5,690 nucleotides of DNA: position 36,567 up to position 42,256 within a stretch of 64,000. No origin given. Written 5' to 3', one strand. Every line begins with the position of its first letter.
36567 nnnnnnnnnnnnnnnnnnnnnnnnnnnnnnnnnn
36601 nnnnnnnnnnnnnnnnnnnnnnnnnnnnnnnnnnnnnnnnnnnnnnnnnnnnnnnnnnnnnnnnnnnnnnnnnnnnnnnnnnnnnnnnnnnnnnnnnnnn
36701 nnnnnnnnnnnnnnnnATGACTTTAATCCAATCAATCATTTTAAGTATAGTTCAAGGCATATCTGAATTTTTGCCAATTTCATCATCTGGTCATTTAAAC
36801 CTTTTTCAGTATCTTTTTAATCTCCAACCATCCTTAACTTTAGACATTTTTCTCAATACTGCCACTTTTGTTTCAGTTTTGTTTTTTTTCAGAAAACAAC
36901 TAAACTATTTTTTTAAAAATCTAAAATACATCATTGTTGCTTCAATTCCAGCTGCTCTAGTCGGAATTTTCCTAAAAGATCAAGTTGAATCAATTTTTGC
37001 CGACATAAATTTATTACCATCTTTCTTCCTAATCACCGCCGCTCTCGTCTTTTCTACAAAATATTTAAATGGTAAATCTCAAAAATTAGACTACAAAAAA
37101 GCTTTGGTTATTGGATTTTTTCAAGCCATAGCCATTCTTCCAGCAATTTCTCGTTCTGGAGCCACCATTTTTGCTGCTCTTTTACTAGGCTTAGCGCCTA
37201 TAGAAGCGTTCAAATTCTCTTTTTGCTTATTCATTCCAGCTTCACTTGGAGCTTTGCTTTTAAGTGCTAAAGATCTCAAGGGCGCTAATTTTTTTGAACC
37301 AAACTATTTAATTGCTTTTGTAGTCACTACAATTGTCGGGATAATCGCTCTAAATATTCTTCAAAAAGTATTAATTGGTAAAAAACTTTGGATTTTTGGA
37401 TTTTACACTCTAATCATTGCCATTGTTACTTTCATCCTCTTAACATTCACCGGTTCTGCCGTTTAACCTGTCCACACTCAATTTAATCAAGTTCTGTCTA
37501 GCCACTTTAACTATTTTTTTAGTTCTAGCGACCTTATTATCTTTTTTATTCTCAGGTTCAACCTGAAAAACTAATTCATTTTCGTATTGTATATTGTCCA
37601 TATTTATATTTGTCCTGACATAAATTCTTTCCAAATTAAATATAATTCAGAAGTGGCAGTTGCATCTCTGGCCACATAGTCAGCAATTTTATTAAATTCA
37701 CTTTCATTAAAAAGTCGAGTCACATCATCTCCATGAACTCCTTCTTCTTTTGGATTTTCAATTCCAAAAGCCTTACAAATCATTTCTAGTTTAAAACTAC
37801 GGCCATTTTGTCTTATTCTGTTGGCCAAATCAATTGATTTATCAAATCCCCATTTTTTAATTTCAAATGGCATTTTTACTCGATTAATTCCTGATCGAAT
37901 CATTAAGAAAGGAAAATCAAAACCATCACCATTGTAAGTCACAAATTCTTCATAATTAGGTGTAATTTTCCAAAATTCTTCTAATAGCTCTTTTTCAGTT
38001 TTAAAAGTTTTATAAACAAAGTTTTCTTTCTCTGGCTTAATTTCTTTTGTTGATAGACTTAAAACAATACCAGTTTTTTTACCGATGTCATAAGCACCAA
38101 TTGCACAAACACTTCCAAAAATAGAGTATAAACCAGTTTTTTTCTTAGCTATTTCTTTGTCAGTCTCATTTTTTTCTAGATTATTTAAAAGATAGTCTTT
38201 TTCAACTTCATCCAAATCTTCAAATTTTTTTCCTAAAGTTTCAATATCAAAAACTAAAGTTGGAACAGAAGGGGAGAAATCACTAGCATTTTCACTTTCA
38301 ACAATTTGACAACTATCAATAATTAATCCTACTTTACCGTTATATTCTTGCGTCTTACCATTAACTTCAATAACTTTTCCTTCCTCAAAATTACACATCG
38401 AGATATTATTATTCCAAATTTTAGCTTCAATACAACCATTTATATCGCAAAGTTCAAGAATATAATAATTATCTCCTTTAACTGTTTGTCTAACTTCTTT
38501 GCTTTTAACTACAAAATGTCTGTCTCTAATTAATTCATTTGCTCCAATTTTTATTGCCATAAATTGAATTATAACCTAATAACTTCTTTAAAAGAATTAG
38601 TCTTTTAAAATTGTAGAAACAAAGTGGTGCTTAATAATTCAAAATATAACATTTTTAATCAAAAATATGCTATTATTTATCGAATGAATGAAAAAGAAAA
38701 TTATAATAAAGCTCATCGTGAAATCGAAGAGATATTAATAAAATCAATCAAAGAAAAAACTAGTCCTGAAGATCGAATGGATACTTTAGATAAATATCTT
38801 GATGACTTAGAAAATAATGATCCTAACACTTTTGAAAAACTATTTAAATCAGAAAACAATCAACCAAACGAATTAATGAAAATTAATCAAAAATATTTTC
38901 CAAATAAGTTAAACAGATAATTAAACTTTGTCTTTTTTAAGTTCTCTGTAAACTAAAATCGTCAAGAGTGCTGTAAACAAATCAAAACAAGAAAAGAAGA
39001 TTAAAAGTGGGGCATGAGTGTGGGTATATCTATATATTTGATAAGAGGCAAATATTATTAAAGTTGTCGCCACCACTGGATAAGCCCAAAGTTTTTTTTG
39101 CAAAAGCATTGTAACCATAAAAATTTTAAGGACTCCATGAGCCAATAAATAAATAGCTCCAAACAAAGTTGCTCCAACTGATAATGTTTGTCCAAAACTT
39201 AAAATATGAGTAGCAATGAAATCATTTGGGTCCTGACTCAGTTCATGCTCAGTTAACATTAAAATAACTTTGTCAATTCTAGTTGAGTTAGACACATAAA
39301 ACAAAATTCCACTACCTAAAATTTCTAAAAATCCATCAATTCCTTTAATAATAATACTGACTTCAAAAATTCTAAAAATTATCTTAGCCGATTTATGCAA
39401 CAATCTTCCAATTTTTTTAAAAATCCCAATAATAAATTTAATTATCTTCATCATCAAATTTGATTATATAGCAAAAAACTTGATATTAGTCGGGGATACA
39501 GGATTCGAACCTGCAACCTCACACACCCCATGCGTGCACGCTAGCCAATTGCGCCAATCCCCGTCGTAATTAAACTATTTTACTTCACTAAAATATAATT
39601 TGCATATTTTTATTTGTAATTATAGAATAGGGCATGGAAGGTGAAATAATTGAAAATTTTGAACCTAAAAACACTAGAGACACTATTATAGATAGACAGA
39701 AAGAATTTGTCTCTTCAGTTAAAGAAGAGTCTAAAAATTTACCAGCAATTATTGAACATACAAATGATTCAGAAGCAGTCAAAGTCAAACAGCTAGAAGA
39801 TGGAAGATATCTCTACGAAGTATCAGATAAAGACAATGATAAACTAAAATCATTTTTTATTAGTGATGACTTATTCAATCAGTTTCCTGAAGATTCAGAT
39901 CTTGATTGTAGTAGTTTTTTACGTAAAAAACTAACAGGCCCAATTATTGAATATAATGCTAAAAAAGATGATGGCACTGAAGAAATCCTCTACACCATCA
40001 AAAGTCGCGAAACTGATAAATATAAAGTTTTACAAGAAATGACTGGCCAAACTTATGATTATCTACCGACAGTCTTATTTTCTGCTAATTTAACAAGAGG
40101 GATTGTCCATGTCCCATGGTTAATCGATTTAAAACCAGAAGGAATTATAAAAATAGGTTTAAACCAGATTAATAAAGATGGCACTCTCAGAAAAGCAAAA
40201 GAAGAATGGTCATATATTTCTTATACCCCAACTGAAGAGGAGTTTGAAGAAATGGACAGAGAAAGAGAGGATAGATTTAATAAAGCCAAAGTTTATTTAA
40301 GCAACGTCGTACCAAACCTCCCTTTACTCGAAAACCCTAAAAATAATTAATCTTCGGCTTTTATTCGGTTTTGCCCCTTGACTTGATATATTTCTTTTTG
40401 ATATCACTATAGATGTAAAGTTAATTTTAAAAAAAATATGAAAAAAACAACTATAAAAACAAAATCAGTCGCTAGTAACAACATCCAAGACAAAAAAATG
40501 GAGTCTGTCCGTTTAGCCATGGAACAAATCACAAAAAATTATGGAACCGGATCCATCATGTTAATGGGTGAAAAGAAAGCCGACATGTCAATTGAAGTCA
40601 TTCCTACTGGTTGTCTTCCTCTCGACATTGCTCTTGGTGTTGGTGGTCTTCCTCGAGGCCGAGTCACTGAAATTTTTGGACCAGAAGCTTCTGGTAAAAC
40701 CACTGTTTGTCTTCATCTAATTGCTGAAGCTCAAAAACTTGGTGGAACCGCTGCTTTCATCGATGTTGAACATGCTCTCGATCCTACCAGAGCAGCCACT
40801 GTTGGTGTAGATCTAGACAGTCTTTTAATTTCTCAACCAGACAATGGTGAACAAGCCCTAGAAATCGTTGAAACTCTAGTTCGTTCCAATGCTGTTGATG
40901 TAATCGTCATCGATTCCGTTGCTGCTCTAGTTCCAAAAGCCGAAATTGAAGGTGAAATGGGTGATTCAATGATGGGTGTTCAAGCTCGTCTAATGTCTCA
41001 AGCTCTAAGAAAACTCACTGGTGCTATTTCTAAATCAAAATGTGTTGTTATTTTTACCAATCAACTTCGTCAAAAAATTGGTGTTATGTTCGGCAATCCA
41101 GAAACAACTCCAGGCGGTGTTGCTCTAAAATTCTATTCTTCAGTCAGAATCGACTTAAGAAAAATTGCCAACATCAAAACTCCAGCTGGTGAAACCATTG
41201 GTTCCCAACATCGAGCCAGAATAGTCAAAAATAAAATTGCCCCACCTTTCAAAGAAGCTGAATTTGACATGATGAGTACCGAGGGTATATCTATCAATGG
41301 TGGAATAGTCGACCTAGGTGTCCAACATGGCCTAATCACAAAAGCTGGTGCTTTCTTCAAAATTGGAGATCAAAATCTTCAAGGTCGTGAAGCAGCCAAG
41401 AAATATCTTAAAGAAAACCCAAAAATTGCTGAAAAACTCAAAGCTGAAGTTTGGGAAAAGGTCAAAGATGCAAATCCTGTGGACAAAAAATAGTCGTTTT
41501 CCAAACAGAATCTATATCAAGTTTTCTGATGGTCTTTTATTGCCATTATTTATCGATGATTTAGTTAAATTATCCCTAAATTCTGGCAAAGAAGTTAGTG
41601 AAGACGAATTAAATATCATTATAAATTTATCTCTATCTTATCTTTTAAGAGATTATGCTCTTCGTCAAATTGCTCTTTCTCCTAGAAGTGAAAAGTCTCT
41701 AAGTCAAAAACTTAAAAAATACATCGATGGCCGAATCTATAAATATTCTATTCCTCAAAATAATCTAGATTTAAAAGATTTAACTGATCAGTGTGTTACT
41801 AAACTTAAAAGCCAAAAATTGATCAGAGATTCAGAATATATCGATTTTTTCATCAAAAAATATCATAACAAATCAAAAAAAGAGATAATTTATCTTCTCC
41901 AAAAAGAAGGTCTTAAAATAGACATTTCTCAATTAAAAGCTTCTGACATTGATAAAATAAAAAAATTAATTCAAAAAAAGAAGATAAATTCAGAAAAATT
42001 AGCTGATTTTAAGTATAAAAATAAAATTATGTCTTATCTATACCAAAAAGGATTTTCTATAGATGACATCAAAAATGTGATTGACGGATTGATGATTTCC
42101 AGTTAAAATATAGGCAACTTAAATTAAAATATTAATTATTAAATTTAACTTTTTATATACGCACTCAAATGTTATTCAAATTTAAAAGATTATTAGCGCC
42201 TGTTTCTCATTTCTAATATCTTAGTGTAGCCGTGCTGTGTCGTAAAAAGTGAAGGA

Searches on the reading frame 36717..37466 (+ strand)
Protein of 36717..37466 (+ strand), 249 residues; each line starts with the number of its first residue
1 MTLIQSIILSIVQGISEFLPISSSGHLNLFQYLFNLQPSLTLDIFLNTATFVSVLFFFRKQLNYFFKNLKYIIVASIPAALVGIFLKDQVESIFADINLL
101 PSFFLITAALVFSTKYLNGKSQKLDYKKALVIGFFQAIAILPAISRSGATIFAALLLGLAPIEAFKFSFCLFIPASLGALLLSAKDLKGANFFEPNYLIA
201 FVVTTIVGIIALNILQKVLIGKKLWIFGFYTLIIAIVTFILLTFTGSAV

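Call 48: search_protein_families(library=pfam, proteins=[window:36717-37466:+], max_evalue=0.001)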
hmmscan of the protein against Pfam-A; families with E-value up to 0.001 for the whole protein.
window:36717-37466:+ (249 aa): 1 family
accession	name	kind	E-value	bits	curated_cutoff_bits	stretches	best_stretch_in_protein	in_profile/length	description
PF02673.24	BacA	-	3.8e-56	191.1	33.4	1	7-237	2-257/257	Bacitracin resistance protein BacA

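Call 66: find_homologous_proteins(query=window:36717-37466:+, max_evalue=1e-40)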
Query window:36717-37466:+ (249 aa): 477 proteins with E <= 1e-40 among 8000 candidates; the best 120 are listed.
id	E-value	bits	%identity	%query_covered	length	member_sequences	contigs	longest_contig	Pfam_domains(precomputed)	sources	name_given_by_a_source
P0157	7.0e-145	499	100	100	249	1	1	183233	PF02673.25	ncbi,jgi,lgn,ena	ncbi:MAG: undecaprenyl-diphosphate phosphatase [Candidatus Shapirobacteria bacterium]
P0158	1.3e-119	416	83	100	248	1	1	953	PF02673.25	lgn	-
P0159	3.0e-104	366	73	97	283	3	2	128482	PF02673.25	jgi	-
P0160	4.2e-104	365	74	97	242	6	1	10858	PF02673.25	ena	-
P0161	7.9e-103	361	73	97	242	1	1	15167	PF02673.25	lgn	-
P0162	1.5e-102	360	73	97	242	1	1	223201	PF02673.25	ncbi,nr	ncbi:MAG: undecaprenyl-diphosphate phosphatase [Candidatus Shapirobacteria bacterium]|nr:undecapreny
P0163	3.0e-102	359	73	97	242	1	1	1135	PF02673.25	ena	-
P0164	7.3e-102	358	72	97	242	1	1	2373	PF02673.25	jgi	-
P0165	1.0e-101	358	73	97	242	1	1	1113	PF02673.25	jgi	jgi:undecaprenyl-diphosphatase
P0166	1.5e-101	357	71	100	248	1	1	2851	PF02673.25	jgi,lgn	jgi:undecaprenyl-diphosphatase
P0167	1.7e-101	357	72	97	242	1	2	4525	PF02673.25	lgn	-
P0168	2.6e-101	356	71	97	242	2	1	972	PF02673.25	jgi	-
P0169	1.5e-100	354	74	97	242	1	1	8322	PF02673.25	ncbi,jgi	ncbi:MAG: undecaprenyl-diphosphate phosphatase [Candidatus Shapirobacteria bacterium]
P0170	1.9e-100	353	71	97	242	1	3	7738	PF02673.25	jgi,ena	-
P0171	4.7e-100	352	74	97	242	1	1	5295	PF02673.25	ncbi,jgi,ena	ncbi:MAG: undecaprenyl-diphosphate phosphatase [Candidatus Shapirobacteria bacterium]|jgi:undecapren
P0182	1.4e-98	347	70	97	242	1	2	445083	PF02673.25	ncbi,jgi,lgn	ncbi:MAG: undecaprenyl-diphosphate phosphatase [Candidatus Shapirobacteria bacterium]|jgi:undecapren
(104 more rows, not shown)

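Call 67: find_encoding_contigs(protein=P0162, flank=7000, max_places=2)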
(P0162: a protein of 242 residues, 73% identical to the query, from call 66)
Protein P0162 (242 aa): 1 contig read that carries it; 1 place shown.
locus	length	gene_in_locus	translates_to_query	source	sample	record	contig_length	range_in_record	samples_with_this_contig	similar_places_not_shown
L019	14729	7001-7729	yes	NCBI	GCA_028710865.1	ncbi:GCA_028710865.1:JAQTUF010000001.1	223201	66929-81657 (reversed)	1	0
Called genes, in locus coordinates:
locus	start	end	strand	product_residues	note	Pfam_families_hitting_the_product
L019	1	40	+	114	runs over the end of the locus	PF00861:Ribosomal_L18p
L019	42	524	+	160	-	PF00333:Ribosomal_S5, PF03719:Ribosomal_S5_C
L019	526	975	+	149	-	PF00828:Ribosomal_L27A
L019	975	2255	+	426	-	PF00344:SecY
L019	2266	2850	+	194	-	PF00406:ADK, PF13238:AAA_18 (weak), PF13207:AAA_17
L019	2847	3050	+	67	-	PF01176:eIF-1a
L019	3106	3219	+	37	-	PF00444:Ribosomal_L36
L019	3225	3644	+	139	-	PF00416:Ribosomal_S13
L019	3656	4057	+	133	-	PF00411:Ribosomal_S11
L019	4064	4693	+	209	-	PF00163:Ribosomal_S4, PF01479:S4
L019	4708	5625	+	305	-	PF01193:RNA_pol_L, PF01000:RNA_pol_A_bac, PF03118:RNA_pol_A_CTD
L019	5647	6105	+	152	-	PF01196:Ribosomal_L17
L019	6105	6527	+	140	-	PF00572:Ribosomal_L13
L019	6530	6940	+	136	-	PF00380:Ribosomal_S9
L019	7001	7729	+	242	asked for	PF02673:BacA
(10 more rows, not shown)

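Call 68: find_encoding_contigs(protein=P0159, flank=7000, max_places=2)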
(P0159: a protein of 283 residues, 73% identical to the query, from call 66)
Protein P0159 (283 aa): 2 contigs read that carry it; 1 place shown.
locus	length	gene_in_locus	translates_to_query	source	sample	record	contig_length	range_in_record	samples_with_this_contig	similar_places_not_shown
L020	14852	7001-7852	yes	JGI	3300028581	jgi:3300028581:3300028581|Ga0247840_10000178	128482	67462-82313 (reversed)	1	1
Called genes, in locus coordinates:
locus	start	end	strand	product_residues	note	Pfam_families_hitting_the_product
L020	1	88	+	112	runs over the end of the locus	PF00861:Ribosomal_L18p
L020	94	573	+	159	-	PF00333:Ribosomal_S5, PF03719:Ribosomal_S5_C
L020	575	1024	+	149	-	PF00828:Ribosomal_L27A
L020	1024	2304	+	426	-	PF00344:SecY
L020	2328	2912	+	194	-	PF00406:ADK, PF13238:AAA_18 (weak), PF13207:AAA_17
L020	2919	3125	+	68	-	PF01176:eIF-1a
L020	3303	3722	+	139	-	PF00416:Ribosomal_S13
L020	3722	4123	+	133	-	PF00411:Ribosomal_S11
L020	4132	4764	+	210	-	PF00163:Ribosomal_S4, PF01479:S4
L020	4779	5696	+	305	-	PF01193:RNA_pol_L, PF01000:RNA_pol_A_bac, PF03118:RNA_pol_A_CTD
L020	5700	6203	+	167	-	PF01196:Ribosomal_L17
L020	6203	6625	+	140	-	PF00572:Ribosomal_L13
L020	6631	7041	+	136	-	PF00380:Ribosomal_S9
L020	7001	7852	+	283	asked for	PF02673:BacA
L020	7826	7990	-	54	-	-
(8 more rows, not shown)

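Call 69: find_encoding_contigs(protein=P0182, flank=7000, max_places=2)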
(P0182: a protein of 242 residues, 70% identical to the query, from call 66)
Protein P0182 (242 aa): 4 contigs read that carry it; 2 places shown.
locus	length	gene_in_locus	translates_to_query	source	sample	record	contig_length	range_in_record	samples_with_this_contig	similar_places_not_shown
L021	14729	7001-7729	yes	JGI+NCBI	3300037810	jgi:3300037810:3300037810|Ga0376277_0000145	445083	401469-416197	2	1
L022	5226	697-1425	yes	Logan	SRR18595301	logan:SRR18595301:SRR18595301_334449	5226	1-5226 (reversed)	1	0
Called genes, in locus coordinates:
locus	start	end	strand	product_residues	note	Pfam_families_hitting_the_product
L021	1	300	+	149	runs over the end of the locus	PF00828:Ribosomal_L27A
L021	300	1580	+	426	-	PF00344:SecY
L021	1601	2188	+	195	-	PF00406:ADK, PF13238:AAA_18 (weak), PF13207:AAA_17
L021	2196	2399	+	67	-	PF01176:eIF-1a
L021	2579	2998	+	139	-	PF00416:Ribosomal_S13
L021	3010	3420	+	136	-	PF00411:Ribosomal_S11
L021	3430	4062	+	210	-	PF00163:Ribosomal_S4, PF01479:S4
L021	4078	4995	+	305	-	PF01193:RNA_pol_L, PF01000:RNA_pol_A_bac, PF03118:RNA_pol_A_CTD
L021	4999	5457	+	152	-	PF01196:Ribosomal_L17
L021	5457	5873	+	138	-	PF00572:Ribosomal_L13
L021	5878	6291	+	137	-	PF00380:Ribosomal_S9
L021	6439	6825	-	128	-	-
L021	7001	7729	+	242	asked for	PF02673:BacA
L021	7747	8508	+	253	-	PF06790:UPF0259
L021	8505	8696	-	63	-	-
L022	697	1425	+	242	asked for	PF02673:BacA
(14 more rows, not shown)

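Call 70: find_encoding_contigs(protein=P0160, flank=7000, max_places=3)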
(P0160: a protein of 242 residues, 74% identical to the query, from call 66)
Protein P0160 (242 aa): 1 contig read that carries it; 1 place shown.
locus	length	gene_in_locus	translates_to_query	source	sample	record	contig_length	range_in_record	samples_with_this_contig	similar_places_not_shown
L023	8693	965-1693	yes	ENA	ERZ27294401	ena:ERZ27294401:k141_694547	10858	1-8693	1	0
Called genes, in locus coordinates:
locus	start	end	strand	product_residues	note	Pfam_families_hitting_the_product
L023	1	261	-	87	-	?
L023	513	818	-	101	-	-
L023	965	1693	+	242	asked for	PF02673:BacA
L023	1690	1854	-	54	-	-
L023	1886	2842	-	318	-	PF01336:tRNA_anti-codon, PF03104:DNA_pol_B_exo1, PF10108:DNA_pol_B_exo2, PF13482:RNase_H_2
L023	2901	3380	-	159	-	PF09900:DUF2127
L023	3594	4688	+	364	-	PF00154:RecA_N, PF08423:Rad51, PF06745:ATPase (weak), PF27531:MT3502_N, PF21096:RecA_C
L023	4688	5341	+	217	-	PF21981:RecX_HTH3 (weak)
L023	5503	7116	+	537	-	PF12072:RNase_Y_N, PF00013:KH_1 (faint), PF08668:HDOD (faint), PF01966:HD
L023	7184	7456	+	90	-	PF00216:Bac_DNA_binding, PF18291:HU-HIG, PF18175:HU-CCDC81_bac_2 (weak)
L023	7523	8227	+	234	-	PF02540:NAD_synthase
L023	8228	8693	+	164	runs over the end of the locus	-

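Call 71: find_encoding_contigs(protein=P0161, flank=7000, max_places=3)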
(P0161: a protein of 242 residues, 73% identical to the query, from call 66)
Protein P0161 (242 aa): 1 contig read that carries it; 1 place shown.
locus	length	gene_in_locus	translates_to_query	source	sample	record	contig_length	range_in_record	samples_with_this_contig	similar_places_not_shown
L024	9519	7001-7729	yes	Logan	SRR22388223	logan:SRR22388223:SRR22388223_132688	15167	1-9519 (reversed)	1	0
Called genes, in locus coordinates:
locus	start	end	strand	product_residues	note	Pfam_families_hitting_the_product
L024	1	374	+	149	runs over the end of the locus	PF00828:Ribosomal_L27A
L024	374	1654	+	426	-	PF00344:SecY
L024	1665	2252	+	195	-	PF00406:ADK, PF02224:Cytidylate_kin (faint), PF13238:AAA_18, PF13207:AAA_17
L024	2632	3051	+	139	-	PF00416:Ribosomal_S13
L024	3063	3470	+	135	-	PF00411:Ribosomal_S11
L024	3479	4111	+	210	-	PF00163:Ribosomal_S4, PF01479:S4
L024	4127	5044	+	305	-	PF01193:RNA_pol_L, PF01000:RNA_pol_A_bac, PF03118:RNA_pol_A_CTD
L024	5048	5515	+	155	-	PF01196:Ribosomal_L17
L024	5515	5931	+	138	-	PF00572:Ribosomal_L13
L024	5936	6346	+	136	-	PF00380:Ribosomal_S9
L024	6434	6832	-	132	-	-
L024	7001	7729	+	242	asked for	PF02673:BacA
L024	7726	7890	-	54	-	-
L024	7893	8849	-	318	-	PF03104:DNA_pol_B_exo1, PF13482:RNase_H_2, PF10108:DNA_pol_B_exo2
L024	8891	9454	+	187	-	PF00719:Pyrophosphatase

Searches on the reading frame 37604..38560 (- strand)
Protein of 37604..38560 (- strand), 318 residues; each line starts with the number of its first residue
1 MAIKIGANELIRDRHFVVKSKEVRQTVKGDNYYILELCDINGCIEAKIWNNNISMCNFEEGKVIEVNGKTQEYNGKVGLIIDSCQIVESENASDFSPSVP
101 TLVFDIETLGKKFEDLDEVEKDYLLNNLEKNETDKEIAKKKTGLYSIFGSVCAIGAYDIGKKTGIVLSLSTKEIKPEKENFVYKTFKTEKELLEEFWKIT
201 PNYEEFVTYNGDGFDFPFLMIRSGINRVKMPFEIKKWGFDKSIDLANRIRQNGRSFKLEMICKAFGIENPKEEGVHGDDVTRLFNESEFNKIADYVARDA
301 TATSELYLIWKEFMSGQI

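Call 48: search_protein_families(library=pfam, proteins=[window:37604-38560:-], max_evalue=0.001)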
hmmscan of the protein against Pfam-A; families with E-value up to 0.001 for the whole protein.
window:37604-38560:- (318 aa): 4 families
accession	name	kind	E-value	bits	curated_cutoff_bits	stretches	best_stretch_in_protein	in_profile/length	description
PF10108.15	DNA_pol_B_exo2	-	3.8e-16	59.9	24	1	187-312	35-175/213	Predicted 3'-5' exonuclease related to the exonuclease domain of PolB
PF13482.12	RNase_H_2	-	1.8e-12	48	22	1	153-306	19-160/165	RNase_H superfamily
PF03104.25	DNA_pol_B_exo1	-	7.3e-11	42.4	23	1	51-248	18-207/242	DNA polymerase family B, exonuclease domain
PF01336.31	tRNA_anti-codon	-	5.7e-05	23.4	27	1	23-87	7-75/75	OB-fold nucleic acid binding domain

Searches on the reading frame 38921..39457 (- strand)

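Call 48: search_protein_families(library=pfam, proteins=[window:38921-39457:-], max_evalue=0.001)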
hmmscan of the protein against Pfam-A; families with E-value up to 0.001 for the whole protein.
window:38921-39457:- (178 aa): 1 family
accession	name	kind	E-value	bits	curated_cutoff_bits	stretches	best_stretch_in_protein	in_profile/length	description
PF09900.14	DUF2127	-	3.2e-27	95.9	24.3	1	31-169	2-139/140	Predicted membrane protein (DUF2127)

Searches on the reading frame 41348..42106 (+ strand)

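Call 82: search_protein_families(library=pfam, proteins=[window:41348-42106:+], max_evalue=0.0001)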
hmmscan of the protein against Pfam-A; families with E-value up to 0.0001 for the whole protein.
window:41348-42106:+ (252 aa): 2 families
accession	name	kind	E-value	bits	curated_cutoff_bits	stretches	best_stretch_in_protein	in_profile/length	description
PF21981.2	RecX_HTH3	-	7.6e-12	45.6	26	1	200-245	3-48/48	RecX, third three-helix domain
PF21982.2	RecX_HTH1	-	1.8e-07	31.5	26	0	101-124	2-25/40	RecX, first three-helix domain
